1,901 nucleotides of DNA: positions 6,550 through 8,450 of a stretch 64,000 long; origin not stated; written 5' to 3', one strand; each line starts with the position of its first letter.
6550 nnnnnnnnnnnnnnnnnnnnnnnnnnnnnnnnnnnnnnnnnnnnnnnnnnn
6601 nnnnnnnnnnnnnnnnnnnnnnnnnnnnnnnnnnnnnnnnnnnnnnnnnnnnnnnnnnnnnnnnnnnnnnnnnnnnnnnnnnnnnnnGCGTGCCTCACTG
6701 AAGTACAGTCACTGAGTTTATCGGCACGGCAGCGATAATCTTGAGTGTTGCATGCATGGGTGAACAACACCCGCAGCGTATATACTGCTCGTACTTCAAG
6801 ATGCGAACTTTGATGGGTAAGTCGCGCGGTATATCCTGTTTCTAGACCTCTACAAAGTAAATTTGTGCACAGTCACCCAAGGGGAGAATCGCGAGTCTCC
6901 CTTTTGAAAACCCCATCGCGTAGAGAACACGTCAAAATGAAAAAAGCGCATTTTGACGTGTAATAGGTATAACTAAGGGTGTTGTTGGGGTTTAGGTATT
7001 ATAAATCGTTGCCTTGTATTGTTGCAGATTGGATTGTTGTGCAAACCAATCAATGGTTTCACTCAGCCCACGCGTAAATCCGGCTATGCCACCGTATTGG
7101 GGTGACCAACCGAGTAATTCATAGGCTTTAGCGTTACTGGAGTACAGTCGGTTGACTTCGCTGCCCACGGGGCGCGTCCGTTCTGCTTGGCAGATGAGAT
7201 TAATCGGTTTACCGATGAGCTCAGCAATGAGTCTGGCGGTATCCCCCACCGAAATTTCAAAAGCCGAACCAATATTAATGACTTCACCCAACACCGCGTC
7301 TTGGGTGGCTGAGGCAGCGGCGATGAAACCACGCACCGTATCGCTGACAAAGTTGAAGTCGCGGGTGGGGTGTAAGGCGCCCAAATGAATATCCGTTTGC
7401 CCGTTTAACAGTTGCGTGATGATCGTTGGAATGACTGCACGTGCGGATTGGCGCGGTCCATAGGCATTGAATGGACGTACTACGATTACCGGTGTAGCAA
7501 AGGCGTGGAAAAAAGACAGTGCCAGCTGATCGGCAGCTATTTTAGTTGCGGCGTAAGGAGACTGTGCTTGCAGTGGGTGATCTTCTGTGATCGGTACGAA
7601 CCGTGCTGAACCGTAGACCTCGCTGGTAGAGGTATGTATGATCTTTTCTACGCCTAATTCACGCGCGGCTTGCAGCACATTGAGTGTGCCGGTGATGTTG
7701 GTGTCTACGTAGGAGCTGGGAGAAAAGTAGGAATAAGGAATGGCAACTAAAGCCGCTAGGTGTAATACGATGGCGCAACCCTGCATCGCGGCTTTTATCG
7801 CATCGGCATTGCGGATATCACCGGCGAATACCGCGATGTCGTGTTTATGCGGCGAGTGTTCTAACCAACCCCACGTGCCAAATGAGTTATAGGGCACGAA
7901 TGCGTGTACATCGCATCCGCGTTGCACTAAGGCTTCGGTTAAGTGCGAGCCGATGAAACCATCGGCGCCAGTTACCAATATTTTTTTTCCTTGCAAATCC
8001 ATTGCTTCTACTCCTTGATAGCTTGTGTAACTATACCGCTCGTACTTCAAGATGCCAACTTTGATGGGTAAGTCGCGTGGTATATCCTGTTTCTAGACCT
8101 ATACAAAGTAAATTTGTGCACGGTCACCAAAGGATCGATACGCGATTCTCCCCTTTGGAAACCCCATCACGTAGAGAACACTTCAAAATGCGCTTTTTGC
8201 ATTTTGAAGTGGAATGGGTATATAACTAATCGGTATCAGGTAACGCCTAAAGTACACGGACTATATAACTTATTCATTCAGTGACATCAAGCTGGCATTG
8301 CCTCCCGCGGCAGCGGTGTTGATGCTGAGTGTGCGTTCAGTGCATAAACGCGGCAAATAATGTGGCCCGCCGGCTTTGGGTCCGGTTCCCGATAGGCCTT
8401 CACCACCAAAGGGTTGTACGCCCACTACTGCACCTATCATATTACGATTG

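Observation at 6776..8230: Nucleotide-sugar epimerase/dehydratase gene bracketed by two direct about 200-bp family-A repeat copies, next to an ankyrin gene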

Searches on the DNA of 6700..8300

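Call 65: search_rna_families(source=window, start=6700, end=8300, threshold=evalue, max_evalue=1)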
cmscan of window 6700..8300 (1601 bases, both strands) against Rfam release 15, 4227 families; matches with E-value up to 1: 0.
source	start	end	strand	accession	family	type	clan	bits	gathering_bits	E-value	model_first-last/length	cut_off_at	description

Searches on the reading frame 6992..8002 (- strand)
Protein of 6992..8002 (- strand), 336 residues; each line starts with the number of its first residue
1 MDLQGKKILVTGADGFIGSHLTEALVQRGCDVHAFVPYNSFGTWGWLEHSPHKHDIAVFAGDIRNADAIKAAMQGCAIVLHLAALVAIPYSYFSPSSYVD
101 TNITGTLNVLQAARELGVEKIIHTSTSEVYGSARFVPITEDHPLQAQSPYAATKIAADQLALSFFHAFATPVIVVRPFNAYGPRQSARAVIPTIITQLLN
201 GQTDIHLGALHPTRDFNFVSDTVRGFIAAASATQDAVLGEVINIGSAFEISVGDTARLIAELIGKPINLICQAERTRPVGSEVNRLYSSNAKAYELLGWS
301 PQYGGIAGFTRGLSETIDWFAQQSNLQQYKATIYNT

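Call 8: search_protein_families(library=pfam, proteins=[window:6992-8002:-])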
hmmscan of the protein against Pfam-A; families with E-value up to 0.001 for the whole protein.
window:6992-8002:- (336 aa): 9 families
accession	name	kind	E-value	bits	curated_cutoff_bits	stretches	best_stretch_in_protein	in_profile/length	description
PF16363.11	GDP_Man_Dehyd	-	3.5e-67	227.7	27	1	9-304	1-324/332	GDP-mannose 4,6 dehydratase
PF01370.27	Epimerase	-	2.7e-57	194.4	20.9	1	8-245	1-240/240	NAD dependent epimerase/dehydratase family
PF01073.25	3Beta_HSD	-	6.5e-25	88.1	22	1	9-240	1-239/280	3-beta hydroxysteroid dehydrogenase/isomerase family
PF02719.21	Polysacc_synt_2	-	7.9e-20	71.7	20.2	1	8-265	1-249/293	Polysaccharide biosynthesis protein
PF07993.18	NAD_binding_4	-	8.2e-13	48.5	20.1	1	68-182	81-209/258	Male sterility protein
PF04321.23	RmlD_sub_bind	-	1.3e-11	44.6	27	1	7-163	2-138/287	RmlD substrate binding domain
PF13460.12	NAD_binding_10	-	1.8e-11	44.7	27.2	1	12-159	1-129/184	NAD(P)H-binding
PF00106.31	adh_short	-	1.8e-07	31.3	26.6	1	6-170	1-169/195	short chain dehydrogenase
PF05368.20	NmrA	-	1.4e-06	28.6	27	1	6-126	3-107/298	NmrA-like family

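Call 10: find_encoding_contigs(protein=window:6992-8002:-, flank=10000, max_places=6)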
Protein window:6992-8002:- (336 aa): 2 contigs read that carry it; 1 place shown.
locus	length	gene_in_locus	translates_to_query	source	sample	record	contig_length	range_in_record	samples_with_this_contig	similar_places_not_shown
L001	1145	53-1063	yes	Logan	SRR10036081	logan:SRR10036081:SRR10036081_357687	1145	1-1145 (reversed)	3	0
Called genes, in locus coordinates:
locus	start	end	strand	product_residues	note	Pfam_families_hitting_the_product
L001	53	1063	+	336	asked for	PF00106:adh_short (weak), PF01073:3Beta_HSD, PF01370:Epimerase, PF02719:Polysacc_synt_2, PF04321:RmlD_sub_bind, PF16363:GDP_Man_Dehyd, PF13460:NAD_binding_10, PF07993:NAD_binding_4, +1 more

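Call 17: find_homologous_proteins(query=window:6992-8002:-)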
Query window:6992-8002:- (336 aa): 8000 proteins with E <= 0.001 among 8000 candidates; the best 120 are listed.
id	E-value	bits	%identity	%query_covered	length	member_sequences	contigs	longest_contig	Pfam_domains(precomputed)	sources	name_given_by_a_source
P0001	4.6e-222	754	100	100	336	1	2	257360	PF04321.24,PF16363.12,PF02719.22,PF05368.20,PF01073.26,PF07993.19,PF13460.13,PF00106.32,PF01370.28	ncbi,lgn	-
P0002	4.8e-165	567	-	-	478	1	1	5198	PF04321.24,PF16363.12,PF02719.22,PF05368.20,PF01073.26,PF07993.19,PF13460.13,PF00106.32,PF01370.28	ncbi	-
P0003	2.4e-150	518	68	100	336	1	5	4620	PF04321.24,PF16363.12,PF02719.22,PF05368.20,PF01073.26,PF07993.19,PF13460.13,PF00106.32,PF01370.28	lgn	-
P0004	2.5e-150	518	67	100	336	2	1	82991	PF04321.24,PF16363.12,PF02719.22,PF05368.20,PF01073.26,PF07993.19,PF13460.13,PF00106.32,PF01370.28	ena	-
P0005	2.7e-150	518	67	100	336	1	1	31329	PF04321.24,PF16363.12,PF02719.22,PF05368.20,PF01073.26,PF07993.19,PF13460.13,PF00106.32,PF01370.28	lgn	-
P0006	3.8e-150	518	67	100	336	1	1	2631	PF04321.24,PF16363.12,PF02719.22,PF05368.20,PF01073.26,PF07993.19,PF13460.13,PF00106.32,PF01370.28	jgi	jgi:NAD dependent epimerase/dehydratase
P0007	4.7e-150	517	68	100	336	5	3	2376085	PF04321.24,PF16363.12,PF02719.22,PF05368.20,PF01073.26,PF07993.19,PF13460.13,PF00106.32,PF01370.28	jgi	jgi:NAD dependent epimerase/dehydratase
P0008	5.5e-150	517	69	100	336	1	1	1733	PF04321.24,PF16363.12,PF02719.22,PF05368.20,PF01073.26,PF07993.19,PF13460.13,PF00106.32,PF01370.28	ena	-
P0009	8.8e-150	517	67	100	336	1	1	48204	PF04321.24,PF16363.12,PF02719.22,PF05368.20,PF01073.26,PF07993.19,PF13460.13,PF00106.32,PF01370.28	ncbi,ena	-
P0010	9.7e-150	516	68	100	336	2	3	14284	PF04321.24,PF16363.12,PF02719.22,PF05368.20,PF01073.26,PF07993.19,PF13460.13,PF00106.32,PF01370.28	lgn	-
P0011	1.3e-149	516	66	100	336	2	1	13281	PF04321.24,PF16363.12,PF02719.22,PF05368.20,PF01073.26,PF07993.19,PF13460.13,PF00106.32,PF01370.28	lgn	-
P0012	1.4e-149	516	67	100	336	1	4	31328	PF04321.24,PF16363.12,PF02719.22,PF05368.20,PF01073.26,PF07993.19,PF13460.13,PF00106.32,PF01370.28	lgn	-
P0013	2.2e-149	515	68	100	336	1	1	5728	PF04321.24,PF16363.12,PF02719.22,PF05368.20,PF01073.26,PF07993.19,PF13460.13,PF00106.32,PF01370.28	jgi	jgi:NAD dependent epimerase/dehydratase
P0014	3.6e-149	515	66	100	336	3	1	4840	PF04321.24,PF16363.12,PF02719.22,PF05368.20,PF01073.26,PF07993.19,PF13460.13,PF00106.32,PF01370.28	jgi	jgi:NAD dependent epimerase/dehydratase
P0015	4.0e-149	514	67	100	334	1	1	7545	PF04321.24,PF16363.12,PF02719.22,PF01073.26,PF07993.19,PF13460.13,PF00106.32,PF01370.28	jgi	jgi:NAD dependent epimerase/dehydratase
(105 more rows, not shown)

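Call 18: find_encoding_contigs(protein=P0002, flank=10000, max_places=4)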
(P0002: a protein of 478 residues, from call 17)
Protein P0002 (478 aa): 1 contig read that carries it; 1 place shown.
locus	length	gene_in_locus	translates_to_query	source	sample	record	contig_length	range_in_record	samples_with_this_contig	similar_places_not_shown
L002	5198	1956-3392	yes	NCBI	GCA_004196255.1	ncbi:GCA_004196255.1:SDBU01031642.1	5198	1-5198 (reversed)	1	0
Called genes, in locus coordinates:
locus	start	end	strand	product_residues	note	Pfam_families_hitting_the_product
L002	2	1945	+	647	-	?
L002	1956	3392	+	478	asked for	PF01073:3Beta_HSD, PF01370:Epimerase, PF02719:Polysacc_synt_2, PF07993:NAD_binding_4, PF13460:NAD_binding_10, PF16363:GDP_Man_Dehyd, PF02719:Polysacc_synt_2, PF01073:3Beta_HSD, +6 more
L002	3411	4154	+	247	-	PF00483:NTP_transferase, PF12804:NTP_transf_3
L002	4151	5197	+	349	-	?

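Call 47: search_protein_families(library=ncbifam, proteins=[window:6992-8002:-], max_evalue=0.0001)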
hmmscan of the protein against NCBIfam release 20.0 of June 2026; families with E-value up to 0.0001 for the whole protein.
window:6992-8002:- (336 aa): 31 families (the best 25 are shown)
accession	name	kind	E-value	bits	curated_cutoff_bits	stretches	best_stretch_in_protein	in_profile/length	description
TIGR04180.1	EDH_00030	hypoth_equivalog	1.8e-146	486.9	475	1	8-303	1-296/297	NAD-dependent 4,6-dehydratase LegB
TIGR01181.1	dTDP_gluc_dehyt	equivalog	1.2e-46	159.3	365.1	1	7-325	1-316/321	dTDP-glucose 4,6-dehydratase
TIGR01179.1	galE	equivalog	9.8e-40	136.4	262.3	1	7-320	1-325/332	UDP-glucose 4-epimerase GalE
TIGR03466.1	HpnA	hypoth_equivalog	3.5e-29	101.7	367.65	1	7-230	2-217/327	hopanoid-associated sugar epimerase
TIGR02622.1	CDP_4_6_dhtase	equivalog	4.3e-28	98.5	278.45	1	4-325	3-335/352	CDP-glucose 4,6-dehydratase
NF007582.0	PRK10217.1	equivalog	7.3e-25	87.8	698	1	6-321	2-332/355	dTDP-glucose 4,6-dehydratase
NF042422.1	oxyalk_red_OleD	equivalog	4.2e-24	85.5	580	1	7-266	2-246/329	2-alkyl-3-oxoalkanoate reductase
NF007490.0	PRK10084.1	subfamily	1.7e-23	83.2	649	1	7-328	2-343/361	dTDP-glucose 4,6-dehydratase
NF007956.0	PRK10675.1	subfamily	2.8e-23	82.6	394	1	7-186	2-186/338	UDP-glucose 4-epimerase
NF011728.1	PRK15181.1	equivalog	4.5e-23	81.8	760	1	3-261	13-280/348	Vi polysaccharide biosynthesis UDP-N-acetylglucosaminuronic acid C-4 epimerase TviC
NF042423.1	oxyalk_red_Shew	equivalog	5.4e-23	81.6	580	1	4-252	7-240/331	2-alkyl-3-oxoalkanoate reductase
TIGR01472.1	gmd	equivalog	9e-22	77.7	415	1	6-238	1-249/342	GDP-mannose 4,6-dehydratase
TIGR03589.1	PseB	equivalog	1.9e-20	73.1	407.75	1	3-261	2-242/324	UDP-N-acetylglucosamine 4,6-dehydratase (inverting)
NF047922.1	GDPFucSynFcl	equivalog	6.7e-20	71.7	500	1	78-324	57-305/308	GDP-L-fucose synthase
NF052578.1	StrlDmthSdmBMthl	equivalog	3.5e-17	63.1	600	1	8-266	3-248/328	sterol demethylase protein SdmB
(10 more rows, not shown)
